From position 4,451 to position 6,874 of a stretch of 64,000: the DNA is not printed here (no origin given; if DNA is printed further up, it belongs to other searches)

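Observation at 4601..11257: Polyprenol-phosphate-dependent glycosylation locus with divergent, almost abutting GT2 and GT-C genes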

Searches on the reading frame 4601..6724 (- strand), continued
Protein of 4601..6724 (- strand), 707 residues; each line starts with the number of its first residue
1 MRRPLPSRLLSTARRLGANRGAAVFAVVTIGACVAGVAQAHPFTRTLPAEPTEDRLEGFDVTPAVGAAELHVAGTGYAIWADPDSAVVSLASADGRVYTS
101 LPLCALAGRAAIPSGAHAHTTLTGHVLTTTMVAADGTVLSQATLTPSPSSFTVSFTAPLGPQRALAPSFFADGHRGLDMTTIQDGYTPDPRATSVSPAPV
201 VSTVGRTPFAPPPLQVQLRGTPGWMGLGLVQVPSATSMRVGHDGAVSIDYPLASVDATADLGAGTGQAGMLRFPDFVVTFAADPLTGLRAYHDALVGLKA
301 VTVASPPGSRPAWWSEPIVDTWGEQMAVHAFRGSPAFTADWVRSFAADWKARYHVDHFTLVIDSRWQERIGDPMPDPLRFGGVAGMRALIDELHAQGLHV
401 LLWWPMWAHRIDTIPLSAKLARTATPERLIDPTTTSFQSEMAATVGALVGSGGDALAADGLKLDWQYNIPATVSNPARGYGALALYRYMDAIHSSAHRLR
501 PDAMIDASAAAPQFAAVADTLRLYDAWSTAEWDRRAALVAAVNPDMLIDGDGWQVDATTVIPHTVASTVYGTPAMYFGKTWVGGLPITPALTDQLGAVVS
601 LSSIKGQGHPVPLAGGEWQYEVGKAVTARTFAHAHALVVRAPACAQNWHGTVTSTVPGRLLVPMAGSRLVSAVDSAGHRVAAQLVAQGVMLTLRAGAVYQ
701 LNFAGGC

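Call 66: find_encoding_contigs(protein=P0194, flank=7000, max_places=1)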
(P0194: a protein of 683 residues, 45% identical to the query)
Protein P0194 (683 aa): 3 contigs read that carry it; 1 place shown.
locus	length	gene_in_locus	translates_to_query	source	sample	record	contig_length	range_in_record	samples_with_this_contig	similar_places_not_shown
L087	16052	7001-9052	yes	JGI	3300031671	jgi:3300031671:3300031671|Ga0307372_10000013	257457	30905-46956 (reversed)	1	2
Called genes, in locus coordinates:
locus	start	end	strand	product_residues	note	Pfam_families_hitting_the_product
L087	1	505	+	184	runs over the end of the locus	-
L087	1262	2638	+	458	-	PF01522:Polysacc_deac_1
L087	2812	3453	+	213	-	-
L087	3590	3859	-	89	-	-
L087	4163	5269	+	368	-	-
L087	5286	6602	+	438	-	PF01512:Complex1_51K, PF10531:SLBB (weak), PF10589:NADH_4Fe-4S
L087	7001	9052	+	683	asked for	-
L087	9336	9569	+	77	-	-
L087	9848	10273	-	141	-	-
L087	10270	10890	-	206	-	-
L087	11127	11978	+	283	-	PF00753:Lactamase_B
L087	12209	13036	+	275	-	PF00230:MIP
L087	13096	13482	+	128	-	-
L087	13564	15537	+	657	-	PF16177:ACAS_N (weak), PF00501:AMP-binding, PF13193:AMP-binding_C (faint)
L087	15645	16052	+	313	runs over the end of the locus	PF00561:Abhydrolase_1, PF12146:Hydrolase_4, PF12697:Abhydrolase_6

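Call 67: find_encoding_contigs(protein=P0217, flank=7000, max_places=1)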
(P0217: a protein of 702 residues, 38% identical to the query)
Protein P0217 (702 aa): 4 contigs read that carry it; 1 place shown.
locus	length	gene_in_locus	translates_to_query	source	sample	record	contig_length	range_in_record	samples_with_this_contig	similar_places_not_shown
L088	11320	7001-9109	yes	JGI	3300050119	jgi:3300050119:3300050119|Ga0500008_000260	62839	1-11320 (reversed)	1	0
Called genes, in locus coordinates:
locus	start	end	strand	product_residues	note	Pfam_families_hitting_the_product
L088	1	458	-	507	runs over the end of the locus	PF00082:Peptidase_S8 (weak)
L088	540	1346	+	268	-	PF08241:Methyltransf_11, PF13649:Methyltransf_25 (weak)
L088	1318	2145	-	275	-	PF04951:Peptidase_M55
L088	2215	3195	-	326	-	PF00248:Aldo_ket_red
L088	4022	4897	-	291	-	PF01557:FAA_hydrolase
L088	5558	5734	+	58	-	-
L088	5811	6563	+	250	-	-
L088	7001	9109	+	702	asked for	-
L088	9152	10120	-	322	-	PF00248:Aldo_ket_red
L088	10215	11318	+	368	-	?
